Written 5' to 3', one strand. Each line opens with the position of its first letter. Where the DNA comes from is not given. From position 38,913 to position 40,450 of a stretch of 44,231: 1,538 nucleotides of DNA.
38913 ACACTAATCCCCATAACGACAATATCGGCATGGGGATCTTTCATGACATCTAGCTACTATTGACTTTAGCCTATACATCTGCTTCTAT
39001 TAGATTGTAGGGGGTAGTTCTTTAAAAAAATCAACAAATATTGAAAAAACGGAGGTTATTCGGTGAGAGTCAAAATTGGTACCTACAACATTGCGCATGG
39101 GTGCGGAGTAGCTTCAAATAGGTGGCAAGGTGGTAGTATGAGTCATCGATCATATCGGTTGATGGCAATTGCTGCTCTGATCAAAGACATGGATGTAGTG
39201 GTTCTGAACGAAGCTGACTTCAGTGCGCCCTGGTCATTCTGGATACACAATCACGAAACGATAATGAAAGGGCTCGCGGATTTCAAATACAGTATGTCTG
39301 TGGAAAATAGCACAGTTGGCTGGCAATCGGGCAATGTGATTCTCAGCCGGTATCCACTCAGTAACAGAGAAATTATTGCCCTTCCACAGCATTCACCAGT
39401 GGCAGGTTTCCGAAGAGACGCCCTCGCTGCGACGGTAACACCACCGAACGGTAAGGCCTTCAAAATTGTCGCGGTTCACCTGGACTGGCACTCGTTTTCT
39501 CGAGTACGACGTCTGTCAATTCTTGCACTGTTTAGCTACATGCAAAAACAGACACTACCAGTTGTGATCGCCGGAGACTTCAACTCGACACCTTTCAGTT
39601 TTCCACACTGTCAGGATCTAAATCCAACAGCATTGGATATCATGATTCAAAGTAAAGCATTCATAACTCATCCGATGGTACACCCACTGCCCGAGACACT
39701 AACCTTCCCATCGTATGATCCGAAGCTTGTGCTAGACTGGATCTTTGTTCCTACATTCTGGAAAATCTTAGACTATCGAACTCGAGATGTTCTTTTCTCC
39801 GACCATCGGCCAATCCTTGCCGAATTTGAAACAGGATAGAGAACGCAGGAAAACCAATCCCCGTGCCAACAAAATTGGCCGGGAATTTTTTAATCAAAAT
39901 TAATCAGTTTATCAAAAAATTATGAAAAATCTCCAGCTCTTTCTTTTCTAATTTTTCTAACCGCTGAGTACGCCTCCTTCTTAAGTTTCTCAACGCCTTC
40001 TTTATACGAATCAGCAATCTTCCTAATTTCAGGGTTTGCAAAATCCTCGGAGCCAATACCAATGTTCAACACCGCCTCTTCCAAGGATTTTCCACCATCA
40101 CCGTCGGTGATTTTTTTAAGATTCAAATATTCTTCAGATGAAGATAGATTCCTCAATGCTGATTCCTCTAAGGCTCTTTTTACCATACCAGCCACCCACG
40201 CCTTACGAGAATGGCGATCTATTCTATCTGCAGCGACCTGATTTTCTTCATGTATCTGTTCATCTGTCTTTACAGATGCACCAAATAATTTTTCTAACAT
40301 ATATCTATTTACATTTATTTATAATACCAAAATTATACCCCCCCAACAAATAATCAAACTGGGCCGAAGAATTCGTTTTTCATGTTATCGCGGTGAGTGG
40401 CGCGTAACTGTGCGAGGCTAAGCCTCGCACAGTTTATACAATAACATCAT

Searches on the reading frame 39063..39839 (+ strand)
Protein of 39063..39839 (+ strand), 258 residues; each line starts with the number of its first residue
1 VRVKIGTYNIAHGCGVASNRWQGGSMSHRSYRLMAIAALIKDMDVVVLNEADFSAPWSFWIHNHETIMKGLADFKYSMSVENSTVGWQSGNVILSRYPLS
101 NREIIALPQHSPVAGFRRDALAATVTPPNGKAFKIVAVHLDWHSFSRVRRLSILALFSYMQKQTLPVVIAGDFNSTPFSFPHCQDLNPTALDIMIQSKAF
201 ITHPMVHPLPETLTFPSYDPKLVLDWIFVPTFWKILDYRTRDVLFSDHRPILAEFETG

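Call 5: search_protein_families(library=pfam, proteins=[window:39063-39839:+], max_evalue=0.01)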
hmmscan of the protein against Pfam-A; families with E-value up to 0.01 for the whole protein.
window:39063-39839:+ (258 aa): 3 families
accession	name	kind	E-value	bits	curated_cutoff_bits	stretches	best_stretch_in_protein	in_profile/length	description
PF03372.29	Exo_endo_phos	-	2.2e-19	70.5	24.5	1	6-248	1-225/225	Endonuclease/Exonuclease/phosphatase family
PF14529.12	Exo_endo_phos_2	-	0.00027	21.2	27.4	1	160-251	25-116/117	Endonuclease-reverse transcriptase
PF23226.1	Exo_endo_phos_PGAP2IP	-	0.00028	20.7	27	1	37-177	27-162/239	PGAP2IP, C-terminal nuclease-like domain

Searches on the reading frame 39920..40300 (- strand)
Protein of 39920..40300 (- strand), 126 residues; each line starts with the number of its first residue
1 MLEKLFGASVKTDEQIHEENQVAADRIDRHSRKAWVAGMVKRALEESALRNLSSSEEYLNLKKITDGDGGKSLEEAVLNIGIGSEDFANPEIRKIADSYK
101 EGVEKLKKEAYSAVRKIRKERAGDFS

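Call 5: search_protein_families(library=pfam, proteins=[window:39920-40300:-], max_evalue=0.01)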
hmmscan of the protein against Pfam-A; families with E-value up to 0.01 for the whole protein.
window:39920-40300:- (126 aa): 0 families

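Call 6: search_protein_families(library=ncbifam, proteins=[window:39920-40300:-], max_evalue=0.01)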
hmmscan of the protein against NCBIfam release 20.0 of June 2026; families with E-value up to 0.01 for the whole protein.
window:39920-40300:- (126 aa): 0 families

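Call 30: search_protein_families(library=pfam, proteins=[window:39920-40300:-], max_evalue=10)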
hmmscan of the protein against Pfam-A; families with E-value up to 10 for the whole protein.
window:39920-40300:- (126 aa): 0 families

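Call 73: search_protein_representatives(protein=window:39920-40300:-)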
Query: 126 residues. Proteins with E-value up to 0.001 (for the whole library): 4; up to 1e-10: 2; up to 1e-30: 1. The best 4 are listed.
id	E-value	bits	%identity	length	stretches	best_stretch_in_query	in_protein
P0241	7.2e-73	258.6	100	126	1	1-126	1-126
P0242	1.1e-18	84.0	37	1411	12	80-115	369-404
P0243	5.3e-08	49.7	36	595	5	80-116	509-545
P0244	1.2e-05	42.1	38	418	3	76-114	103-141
